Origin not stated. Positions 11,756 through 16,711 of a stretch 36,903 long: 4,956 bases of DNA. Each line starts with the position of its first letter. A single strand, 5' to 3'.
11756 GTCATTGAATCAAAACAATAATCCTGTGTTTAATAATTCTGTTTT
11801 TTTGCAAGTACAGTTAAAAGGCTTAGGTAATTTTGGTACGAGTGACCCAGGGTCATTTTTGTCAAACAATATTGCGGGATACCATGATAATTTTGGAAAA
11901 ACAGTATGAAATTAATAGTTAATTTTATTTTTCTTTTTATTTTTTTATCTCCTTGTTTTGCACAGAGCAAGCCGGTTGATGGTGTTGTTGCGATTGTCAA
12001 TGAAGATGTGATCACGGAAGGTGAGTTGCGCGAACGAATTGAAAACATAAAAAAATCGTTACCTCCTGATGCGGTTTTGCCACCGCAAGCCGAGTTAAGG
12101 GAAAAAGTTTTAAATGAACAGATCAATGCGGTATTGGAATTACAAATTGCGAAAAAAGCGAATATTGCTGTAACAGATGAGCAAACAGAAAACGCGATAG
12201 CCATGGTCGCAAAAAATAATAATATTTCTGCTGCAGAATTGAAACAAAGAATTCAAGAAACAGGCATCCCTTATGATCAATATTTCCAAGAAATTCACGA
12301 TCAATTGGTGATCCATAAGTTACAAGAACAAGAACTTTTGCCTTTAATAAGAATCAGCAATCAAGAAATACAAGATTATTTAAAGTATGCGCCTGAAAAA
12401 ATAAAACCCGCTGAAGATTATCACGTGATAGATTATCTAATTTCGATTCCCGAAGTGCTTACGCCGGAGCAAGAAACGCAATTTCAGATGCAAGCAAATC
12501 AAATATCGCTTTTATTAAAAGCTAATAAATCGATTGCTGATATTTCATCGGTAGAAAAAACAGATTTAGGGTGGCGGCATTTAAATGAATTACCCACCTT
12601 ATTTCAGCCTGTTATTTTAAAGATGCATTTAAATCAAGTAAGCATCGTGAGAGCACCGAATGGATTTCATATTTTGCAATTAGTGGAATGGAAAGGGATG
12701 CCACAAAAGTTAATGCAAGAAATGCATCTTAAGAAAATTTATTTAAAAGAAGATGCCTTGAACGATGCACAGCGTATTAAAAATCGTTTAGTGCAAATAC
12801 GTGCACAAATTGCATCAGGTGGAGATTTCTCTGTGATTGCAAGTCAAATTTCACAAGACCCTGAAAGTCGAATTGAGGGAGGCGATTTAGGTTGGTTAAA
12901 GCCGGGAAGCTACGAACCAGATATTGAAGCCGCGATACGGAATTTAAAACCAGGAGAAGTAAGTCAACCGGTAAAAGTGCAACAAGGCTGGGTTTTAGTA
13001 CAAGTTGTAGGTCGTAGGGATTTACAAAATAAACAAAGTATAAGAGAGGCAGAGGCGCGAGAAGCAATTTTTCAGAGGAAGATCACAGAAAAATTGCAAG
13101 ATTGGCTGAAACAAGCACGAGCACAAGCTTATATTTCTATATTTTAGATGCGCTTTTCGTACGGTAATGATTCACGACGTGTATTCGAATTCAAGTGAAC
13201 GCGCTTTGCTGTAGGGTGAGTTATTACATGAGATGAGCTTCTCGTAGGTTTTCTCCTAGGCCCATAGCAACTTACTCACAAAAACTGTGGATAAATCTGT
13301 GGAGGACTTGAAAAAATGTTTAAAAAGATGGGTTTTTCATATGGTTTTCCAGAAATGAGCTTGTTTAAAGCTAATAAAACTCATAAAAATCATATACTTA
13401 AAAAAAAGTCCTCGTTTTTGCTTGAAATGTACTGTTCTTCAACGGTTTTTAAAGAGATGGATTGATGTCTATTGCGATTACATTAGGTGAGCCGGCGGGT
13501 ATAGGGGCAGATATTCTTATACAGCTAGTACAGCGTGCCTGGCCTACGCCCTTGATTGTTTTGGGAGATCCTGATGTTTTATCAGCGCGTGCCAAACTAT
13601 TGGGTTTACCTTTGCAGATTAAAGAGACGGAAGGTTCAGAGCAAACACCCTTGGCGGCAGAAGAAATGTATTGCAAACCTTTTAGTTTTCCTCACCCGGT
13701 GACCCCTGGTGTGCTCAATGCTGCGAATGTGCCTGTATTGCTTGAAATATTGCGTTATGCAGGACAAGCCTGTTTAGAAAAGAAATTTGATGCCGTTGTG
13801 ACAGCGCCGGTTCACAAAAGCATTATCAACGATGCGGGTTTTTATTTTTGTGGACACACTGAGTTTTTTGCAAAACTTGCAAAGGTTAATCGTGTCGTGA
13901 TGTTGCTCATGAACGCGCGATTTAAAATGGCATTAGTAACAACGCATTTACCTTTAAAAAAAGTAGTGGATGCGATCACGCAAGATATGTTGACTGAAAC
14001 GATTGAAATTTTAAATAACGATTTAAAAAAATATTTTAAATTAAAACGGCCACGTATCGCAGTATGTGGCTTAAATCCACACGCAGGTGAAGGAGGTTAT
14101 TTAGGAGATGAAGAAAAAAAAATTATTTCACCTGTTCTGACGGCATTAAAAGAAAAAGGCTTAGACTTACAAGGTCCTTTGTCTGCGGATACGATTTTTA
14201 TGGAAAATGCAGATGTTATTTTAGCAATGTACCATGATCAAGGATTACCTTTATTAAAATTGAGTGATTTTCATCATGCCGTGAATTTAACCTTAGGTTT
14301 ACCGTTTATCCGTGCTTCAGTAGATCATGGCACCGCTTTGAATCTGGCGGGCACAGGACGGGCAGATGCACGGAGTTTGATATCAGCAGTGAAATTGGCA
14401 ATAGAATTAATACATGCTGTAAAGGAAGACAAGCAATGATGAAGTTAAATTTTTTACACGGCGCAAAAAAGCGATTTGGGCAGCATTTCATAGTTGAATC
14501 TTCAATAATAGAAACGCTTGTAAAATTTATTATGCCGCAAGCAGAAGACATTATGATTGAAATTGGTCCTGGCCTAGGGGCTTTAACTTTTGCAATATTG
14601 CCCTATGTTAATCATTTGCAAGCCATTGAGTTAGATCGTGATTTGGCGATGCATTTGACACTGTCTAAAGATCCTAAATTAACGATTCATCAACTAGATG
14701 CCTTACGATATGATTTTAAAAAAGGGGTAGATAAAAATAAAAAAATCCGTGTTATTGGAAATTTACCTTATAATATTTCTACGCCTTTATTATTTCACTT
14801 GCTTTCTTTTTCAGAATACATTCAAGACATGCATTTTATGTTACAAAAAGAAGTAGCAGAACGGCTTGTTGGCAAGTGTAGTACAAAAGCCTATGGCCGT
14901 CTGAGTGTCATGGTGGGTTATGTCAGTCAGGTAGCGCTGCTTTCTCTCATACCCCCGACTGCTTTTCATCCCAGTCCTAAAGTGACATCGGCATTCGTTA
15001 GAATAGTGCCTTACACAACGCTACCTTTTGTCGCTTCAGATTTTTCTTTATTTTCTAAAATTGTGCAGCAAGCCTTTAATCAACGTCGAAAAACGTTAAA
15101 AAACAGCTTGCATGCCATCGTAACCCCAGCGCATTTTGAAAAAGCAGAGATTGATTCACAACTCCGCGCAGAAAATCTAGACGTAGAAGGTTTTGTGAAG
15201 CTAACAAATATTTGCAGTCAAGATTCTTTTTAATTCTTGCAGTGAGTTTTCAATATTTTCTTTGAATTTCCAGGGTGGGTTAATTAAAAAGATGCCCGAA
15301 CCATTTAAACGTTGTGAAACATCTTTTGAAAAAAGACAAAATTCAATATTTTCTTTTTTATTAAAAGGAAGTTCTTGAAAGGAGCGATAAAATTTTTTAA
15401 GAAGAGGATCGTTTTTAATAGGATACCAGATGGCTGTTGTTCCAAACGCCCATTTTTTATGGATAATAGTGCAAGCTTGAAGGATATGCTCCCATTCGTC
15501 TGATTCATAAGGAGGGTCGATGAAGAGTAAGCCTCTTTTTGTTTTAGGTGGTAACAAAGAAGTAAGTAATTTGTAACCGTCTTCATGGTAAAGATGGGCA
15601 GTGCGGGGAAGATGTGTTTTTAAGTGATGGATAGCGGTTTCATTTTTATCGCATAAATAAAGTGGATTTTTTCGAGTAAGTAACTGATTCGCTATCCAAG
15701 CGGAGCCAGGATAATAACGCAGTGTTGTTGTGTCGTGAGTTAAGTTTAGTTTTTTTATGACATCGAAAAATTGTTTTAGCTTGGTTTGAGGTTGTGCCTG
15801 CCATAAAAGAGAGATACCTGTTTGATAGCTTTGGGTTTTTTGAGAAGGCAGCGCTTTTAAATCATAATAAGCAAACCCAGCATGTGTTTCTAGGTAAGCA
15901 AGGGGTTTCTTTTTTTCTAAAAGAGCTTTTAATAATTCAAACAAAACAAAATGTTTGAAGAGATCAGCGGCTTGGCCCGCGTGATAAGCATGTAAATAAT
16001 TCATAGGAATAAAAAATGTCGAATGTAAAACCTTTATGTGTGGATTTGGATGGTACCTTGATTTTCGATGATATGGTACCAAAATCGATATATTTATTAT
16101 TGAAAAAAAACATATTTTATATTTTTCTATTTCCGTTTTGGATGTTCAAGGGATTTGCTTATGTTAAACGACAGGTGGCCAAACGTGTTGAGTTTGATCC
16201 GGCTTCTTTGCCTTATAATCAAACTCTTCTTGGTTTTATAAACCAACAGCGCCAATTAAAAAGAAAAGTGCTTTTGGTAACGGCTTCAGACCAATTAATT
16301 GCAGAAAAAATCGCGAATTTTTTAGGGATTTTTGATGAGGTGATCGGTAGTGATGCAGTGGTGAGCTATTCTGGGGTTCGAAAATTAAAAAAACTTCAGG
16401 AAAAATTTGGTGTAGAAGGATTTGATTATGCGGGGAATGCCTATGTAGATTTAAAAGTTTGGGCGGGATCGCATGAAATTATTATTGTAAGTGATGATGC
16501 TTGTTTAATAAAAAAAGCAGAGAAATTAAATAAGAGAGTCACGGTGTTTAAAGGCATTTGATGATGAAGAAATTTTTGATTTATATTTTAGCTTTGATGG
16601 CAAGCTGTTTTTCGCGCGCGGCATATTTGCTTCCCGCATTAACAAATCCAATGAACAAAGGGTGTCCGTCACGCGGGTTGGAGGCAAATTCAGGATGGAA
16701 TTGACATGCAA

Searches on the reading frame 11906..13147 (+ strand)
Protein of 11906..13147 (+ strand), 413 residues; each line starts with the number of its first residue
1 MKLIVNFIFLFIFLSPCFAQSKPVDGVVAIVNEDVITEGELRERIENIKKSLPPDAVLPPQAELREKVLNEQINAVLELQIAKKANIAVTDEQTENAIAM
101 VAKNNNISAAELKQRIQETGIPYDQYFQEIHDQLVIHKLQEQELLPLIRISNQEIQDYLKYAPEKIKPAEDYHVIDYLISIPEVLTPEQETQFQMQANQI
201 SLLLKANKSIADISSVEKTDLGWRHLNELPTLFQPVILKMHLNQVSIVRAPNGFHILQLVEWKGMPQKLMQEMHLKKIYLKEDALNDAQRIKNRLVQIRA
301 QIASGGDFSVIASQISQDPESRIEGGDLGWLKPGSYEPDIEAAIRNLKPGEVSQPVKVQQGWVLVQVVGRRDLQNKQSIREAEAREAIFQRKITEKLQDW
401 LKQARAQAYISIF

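Call 74: search_protein_families(library=pfam, proteins=[window:11906-13147:+], max_evalue=0.00001)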
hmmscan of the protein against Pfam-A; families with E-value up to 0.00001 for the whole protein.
window:11906-13147:+ (413 aa): 6 families
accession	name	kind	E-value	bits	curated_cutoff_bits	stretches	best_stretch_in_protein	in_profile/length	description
PF00639.27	Rotamase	-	2.3e-27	96.3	21.7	1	282-367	8-95/97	PPIC-type PPIASE domain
PF09312.16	SurA_N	-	3.7e-23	82.4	30.8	1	24-139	1-117/118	SurA N-terminal domain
PF13616.12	Rotamase_3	-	1.9e-21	77.2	22.5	1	272-369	15-114/116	PPIC-type PPIASE domain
PF13624.11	SurA_N_3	-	1.5e-13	51.4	27.2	1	5-140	23-162/162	SurA-like N-terminal domain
PF13145.12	Rotamase_2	-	9.2e-13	49.5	27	1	321-372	61-110/121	PPIC-type PPIASE domain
PF13623.11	SurA_N_2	-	1.5e-08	35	28.5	1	3-104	15-122/145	SurA-like N-terminal domain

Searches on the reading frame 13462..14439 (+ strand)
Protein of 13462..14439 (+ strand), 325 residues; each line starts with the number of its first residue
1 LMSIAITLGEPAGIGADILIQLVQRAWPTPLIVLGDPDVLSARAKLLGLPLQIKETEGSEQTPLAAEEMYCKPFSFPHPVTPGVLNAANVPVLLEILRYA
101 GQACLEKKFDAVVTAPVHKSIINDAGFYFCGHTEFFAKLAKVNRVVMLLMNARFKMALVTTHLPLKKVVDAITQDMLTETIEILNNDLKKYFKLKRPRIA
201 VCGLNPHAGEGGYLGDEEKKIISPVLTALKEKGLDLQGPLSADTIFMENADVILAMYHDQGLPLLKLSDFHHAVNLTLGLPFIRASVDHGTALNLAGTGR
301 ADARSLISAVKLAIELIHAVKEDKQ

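Call 75: search_protein_families(library=pfam, proteins=[window:13462-14439:+], max_evalue=0.00001)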
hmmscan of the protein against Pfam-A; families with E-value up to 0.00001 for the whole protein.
window:13462-14439:+ (325 aa): 1 family
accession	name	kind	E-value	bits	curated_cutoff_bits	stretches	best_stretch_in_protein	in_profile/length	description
PF04166.17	PdxA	-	3.5e-100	335.5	27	1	28-313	3-286/286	Pyridoxal phosphate biosynthetic protein PdxA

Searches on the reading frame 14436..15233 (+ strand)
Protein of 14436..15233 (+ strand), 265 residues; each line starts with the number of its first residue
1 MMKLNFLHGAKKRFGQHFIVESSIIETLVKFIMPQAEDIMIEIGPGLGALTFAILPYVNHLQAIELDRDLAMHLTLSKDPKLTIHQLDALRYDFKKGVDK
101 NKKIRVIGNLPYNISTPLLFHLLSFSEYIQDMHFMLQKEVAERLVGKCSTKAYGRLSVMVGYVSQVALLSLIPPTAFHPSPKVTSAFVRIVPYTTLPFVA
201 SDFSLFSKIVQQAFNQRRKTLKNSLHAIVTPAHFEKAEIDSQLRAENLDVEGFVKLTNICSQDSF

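Call 75: search_protein_families(library=pfam, proteins=[window:14436-15233:+], max_evalue=0.00001)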
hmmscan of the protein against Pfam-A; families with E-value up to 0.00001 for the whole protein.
window:14436-15233:+ (265 aa): 1 family
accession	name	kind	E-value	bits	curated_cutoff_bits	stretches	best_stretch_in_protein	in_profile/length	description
PF00398.26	RrnaAD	-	1.4e-61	208.3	24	1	9-260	3-261/263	Ribosomal RNA adenine dimethylase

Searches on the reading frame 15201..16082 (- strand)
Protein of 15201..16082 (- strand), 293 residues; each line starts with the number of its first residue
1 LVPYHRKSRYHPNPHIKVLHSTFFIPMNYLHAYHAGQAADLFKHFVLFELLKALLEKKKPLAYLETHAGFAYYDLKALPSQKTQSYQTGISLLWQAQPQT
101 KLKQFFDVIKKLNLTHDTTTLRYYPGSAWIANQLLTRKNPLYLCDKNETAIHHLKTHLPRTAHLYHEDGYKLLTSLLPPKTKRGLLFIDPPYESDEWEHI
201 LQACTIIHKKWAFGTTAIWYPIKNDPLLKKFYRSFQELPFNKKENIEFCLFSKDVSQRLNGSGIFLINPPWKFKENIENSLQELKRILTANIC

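Call 75: search_protein_families(library=pfam, proteins=[window:15201-16082:-], max_evalue=0.00001)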
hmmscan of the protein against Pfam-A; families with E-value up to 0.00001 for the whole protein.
window:15201-16082:- (293 aa): 2 families
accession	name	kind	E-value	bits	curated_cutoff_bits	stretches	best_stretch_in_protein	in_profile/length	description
PF04378.19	RsmJ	-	7.5e-47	160.2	27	1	59-289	2-233/245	Ribosomal RNA large subunit methyltransferase D, RlmJ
PF03602.21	Cons_hypoth95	-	1.1e-06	28.9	24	0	104-214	31-143/182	Conserved hypothetical protein 95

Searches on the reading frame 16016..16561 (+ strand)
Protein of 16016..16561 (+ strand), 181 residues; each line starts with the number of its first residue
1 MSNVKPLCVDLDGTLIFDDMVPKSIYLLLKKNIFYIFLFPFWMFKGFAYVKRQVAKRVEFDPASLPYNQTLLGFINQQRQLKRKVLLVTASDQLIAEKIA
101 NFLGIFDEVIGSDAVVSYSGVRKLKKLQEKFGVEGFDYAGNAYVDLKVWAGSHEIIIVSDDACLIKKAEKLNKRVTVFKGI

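Call 75: search_protein_families(library=pfam, proteins=[window:16016-16561:+], max_evalue=0.00001)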
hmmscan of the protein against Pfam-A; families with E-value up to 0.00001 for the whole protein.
window:16016-16561:+ (181 aa): 1 family
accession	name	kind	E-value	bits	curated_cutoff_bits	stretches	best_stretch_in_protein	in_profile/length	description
PF12710.13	HAD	-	5.6e-06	27.4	27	0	52-119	71-137/189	haloacid dehalogenase-like hydrolase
